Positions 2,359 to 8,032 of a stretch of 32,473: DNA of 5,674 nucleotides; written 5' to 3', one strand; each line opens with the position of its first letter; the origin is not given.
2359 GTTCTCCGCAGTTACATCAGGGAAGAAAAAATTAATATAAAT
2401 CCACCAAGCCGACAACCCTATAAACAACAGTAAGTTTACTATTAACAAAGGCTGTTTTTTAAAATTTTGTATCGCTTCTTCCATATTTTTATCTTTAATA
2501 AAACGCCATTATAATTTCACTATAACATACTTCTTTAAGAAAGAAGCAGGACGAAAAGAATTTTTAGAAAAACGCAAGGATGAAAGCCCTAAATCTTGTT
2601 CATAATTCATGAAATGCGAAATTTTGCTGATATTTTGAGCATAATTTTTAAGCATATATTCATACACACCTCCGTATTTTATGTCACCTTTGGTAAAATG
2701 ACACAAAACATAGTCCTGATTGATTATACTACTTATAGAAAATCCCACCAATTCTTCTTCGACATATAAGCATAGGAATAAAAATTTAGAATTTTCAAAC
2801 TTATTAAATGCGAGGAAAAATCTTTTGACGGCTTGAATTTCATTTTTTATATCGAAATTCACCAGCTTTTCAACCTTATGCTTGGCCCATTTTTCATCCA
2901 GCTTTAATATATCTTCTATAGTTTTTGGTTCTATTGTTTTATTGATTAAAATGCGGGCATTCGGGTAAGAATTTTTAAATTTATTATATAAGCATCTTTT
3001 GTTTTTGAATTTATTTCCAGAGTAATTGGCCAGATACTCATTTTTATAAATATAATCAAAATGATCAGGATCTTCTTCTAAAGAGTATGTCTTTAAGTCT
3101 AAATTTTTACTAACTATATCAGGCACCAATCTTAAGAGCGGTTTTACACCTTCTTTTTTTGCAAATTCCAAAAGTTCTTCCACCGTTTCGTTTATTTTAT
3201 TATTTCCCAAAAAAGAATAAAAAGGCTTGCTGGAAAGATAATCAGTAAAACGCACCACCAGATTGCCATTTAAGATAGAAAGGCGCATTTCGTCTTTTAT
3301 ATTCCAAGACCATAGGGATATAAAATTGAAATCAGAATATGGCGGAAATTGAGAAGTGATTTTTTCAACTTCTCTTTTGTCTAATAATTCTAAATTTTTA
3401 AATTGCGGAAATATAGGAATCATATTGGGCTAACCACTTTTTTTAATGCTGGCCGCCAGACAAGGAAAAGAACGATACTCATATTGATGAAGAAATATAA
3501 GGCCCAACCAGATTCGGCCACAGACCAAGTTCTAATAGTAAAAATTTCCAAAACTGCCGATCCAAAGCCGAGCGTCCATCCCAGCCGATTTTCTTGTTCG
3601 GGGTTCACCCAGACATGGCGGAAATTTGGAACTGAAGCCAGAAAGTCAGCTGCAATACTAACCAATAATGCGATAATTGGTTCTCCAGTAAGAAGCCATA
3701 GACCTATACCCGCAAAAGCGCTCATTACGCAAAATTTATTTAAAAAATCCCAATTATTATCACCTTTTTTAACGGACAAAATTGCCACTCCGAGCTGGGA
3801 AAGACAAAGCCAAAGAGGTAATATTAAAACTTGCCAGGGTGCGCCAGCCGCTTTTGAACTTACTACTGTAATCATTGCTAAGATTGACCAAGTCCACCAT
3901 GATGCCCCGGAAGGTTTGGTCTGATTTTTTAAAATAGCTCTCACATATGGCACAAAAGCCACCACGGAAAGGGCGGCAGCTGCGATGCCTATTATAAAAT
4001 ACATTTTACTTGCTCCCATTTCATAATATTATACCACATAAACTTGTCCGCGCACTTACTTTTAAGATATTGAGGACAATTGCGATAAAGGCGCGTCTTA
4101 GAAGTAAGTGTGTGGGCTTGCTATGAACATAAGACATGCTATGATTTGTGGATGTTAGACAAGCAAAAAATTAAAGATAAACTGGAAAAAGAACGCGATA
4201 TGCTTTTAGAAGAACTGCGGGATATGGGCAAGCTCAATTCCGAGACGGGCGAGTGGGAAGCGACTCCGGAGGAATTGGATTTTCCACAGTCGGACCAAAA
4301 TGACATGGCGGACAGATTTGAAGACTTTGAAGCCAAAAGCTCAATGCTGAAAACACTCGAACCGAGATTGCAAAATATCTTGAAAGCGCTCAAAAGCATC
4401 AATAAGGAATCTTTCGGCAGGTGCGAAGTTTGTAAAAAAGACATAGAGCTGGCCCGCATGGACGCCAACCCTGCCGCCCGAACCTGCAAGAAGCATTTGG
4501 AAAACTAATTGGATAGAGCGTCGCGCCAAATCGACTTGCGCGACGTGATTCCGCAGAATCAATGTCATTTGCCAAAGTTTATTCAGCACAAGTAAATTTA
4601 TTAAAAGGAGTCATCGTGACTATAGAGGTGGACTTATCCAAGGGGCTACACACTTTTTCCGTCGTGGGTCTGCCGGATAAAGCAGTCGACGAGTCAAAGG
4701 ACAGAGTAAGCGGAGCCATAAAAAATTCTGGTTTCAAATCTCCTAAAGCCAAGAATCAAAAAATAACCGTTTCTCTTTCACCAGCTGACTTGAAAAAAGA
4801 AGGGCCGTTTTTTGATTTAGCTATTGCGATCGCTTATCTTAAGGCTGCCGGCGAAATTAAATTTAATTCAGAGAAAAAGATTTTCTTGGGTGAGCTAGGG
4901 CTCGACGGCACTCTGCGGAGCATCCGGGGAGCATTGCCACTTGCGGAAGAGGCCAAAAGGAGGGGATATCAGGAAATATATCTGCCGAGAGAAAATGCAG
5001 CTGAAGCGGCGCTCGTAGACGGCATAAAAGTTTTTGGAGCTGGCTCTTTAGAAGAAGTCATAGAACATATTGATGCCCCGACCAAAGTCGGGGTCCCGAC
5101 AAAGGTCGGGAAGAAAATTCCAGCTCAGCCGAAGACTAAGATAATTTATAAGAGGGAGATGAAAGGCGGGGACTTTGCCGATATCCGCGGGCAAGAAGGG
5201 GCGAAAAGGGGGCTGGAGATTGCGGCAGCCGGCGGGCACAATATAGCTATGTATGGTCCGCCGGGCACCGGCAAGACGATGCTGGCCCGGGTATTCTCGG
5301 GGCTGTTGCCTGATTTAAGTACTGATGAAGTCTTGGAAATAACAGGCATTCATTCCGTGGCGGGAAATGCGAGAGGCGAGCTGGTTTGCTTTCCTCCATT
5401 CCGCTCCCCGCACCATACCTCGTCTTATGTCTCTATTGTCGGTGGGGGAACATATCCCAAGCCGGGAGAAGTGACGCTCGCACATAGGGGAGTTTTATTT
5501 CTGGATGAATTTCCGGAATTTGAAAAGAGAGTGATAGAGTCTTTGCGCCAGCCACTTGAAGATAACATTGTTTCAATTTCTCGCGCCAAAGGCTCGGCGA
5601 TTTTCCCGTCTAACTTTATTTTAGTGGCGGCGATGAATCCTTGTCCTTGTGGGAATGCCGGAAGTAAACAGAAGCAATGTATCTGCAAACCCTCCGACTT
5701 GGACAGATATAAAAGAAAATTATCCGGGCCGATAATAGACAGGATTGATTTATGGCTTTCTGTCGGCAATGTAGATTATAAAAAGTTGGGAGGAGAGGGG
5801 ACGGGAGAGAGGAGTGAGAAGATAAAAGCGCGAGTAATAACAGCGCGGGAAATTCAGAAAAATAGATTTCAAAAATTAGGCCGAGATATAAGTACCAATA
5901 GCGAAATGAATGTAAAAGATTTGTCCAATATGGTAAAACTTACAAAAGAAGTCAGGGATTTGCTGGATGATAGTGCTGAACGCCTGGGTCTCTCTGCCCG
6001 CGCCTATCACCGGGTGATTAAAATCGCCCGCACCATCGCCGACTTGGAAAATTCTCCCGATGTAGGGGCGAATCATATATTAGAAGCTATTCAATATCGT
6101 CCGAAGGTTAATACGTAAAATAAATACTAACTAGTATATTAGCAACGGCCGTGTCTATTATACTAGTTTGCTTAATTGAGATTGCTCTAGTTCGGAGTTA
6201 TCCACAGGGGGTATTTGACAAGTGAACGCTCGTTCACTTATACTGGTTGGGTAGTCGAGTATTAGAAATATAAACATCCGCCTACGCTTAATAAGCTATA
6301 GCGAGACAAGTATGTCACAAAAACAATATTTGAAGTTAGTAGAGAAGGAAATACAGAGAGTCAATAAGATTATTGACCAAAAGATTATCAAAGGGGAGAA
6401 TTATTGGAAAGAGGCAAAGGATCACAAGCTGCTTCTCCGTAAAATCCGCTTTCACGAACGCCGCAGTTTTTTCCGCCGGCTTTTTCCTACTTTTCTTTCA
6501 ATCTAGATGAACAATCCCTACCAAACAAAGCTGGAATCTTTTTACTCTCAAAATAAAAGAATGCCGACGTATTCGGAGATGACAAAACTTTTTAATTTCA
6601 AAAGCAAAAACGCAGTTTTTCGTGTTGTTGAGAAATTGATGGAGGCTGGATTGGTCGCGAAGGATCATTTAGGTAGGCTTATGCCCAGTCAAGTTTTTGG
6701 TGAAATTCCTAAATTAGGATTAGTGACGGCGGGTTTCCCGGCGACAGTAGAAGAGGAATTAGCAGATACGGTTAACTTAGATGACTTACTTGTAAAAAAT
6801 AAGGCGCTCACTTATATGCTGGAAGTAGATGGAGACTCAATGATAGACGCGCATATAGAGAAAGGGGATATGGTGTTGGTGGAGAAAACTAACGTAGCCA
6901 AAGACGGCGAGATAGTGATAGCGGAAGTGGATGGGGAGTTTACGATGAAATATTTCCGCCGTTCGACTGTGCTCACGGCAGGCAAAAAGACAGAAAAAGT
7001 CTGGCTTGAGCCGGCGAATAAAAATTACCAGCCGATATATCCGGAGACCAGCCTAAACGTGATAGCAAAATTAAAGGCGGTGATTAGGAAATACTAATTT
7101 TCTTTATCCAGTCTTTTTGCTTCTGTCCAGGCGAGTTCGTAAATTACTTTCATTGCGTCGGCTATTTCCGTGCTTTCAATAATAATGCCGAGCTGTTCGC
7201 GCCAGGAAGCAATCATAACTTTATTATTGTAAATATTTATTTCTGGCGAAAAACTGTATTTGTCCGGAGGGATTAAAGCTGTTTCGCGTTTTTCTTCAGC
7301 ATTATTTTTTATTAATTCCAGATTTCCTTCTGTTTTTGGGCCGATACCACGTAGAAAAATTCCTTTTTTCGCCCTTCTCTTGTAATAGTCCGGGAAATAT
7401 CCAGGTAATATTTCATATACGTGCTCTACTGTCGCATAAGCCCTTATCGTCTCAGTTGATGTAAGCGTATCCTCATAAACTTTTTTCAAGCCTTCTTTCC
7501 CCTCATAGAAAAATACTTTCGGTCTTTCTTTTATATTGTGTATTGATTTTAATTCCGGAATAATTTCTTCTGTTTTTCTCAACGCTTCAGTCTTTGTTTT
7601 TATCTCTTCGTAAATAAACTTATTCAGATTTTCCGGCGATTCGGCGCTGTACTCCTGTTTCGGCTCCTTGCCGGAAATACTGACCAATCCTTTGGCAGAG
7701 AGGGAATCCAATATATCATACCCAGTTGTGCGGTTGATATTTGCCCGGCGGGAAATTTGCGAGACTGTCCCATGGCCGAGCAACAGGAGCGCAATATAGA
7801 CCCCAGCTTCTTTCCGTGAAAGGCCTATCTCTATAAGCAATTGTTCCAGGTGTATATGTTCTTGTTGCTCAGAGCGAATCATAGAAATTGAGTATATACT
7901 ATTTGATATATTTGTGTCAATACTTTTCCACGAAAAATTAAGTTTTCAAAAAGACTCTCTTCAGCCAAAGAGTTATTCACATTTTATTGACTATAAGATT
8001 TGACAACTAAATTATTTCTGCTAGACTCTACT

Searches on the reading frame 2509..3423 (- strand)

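Call 75: search_protein_families(library=pfam, proteins=[window:2509-3423:-], max_evalue=0.001)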
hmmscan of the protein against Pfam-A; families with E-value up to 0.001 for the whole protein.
window:2509-3423:- (304 aa): 1 family
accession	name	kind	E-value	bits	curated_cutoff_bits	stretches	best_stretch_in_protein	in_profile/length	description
PF09924.15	LPG_synthase_C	-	1e-27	97.4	27.5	1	31-301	10-297/298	Phosphatidylglycerol lysyltransferase, C-terminal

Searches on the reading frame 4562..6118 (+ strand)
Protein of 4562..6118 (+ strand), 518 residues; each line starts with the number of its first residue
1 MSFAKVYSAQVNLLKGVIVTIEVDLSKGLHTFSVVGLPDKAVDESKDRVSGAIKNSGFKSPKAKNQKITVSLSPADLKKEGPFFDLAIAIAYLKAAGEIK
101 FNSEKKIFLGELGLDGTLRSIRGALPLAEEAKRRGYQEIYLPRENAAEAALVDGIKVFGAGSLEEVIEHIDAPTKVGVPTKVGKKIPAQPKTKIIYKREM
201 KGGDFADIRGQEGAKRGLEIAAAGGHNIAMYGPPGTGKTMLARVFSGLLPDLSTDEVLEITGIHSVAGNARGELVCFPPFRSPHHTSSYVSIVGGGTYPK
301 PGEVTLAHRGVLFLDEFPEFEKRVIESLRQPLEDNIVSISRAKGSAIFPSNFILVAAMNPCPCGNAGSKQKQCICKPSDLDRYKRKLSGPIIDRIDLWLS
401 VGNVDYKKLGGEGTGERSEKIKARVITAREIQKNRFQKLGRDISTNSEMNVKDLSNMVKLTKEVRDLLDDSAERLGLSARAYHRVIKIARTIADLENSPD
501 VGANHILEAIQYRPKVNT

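Call 75: search_protein_families(library=pfam, proteins=[window:4562-6118:+], max_evalue=0.001)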
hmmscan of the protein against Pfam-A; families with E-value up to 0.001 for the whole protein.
window:4562-6118:+ (518 aa): 9 families
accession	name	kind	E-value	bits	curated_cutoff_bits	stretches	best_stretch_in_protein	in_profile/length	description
PF01078.27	Mg_chelatase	-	8.2e-88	293.6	20.3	1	204-408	1-206/207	Magnesium chelatase, subunit ChlI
PF13541.12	ChlI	-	6.3e-41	139.5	27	1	21-145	1-121/121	Subunit ChlI of Mg-chelatase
PF13335.12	Mg_chelatase_C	-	8.2e-31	106.9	26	1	415-513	1-94/94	Magnesium chelatase, subunit ChlI C-terminal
PF07728.20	AAA_5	-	3.9e-10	40.3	22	1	229-365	3-126/139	AAA domain (dynein-related subfamily)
PF00493.29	MCM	-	5.9e-07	29.3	23.3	1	298-361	111-174/224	MCM P-loop domain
PF05496.18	RuvB_N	-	8.8e-05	22.8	27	0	227-246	35-54/159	Holliday junction DNA helicase RuvB P-loop domain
PF05362.19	Lon_C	-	0.00019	21.5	21.1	1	16-149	40-176/205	Lon protease (S16) C-terminal proteolytic domain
PF00004.35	AAA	-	0.00035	21.5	21.2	0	229-249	2-22/131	ATPase family associated with various cellular activities (AAA)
PF00158.32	Sigma54_activat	-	0.00045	20.4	20.2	0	298-357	83-140/168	Sigma-54 interaction domain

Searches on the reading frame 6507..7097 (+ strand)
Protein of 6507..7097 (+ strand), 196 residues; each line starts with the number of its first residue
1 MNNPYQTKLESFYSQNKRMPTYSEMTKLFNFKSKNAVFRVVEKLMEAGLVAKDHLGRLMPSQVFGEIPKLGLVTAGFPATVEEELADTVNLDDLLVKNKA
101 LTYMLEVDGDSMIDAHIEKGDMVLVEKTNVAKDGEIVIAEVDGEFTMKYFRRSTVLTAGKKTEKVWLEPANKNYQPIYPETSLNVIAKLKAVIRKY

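Call 75: search_protein_families(library=pfam, proteins=[window:6507-7097:+], max_evalue=0.001)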
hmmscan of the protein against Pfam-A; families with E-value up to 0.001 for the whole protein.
window:6507-7097:+ (196 aa): 1 family
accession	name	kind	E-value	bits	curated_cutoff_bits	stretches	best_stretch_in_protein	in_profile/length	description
PF00717.28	Peptidase_S24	-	2.4e-25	88.9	23.3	1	70-188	3-114/116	Peptidase S24-like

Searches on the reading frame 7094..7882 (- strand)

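Call 75: search_protein_families(library=pfam, proteins=[window:7094-7882:-], max_evalue=0.001)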
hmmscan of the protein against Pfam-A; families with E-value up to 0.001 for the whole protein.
window:7094-7882:- (262 aa): 1 family
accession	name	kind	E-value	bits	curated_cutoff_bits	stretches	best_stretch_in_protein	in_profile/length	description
PF01978.25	TrmB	-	3.6e-15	56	25.6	1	18-84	3-68/68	Sugar-specific transcriptional regulator TrmB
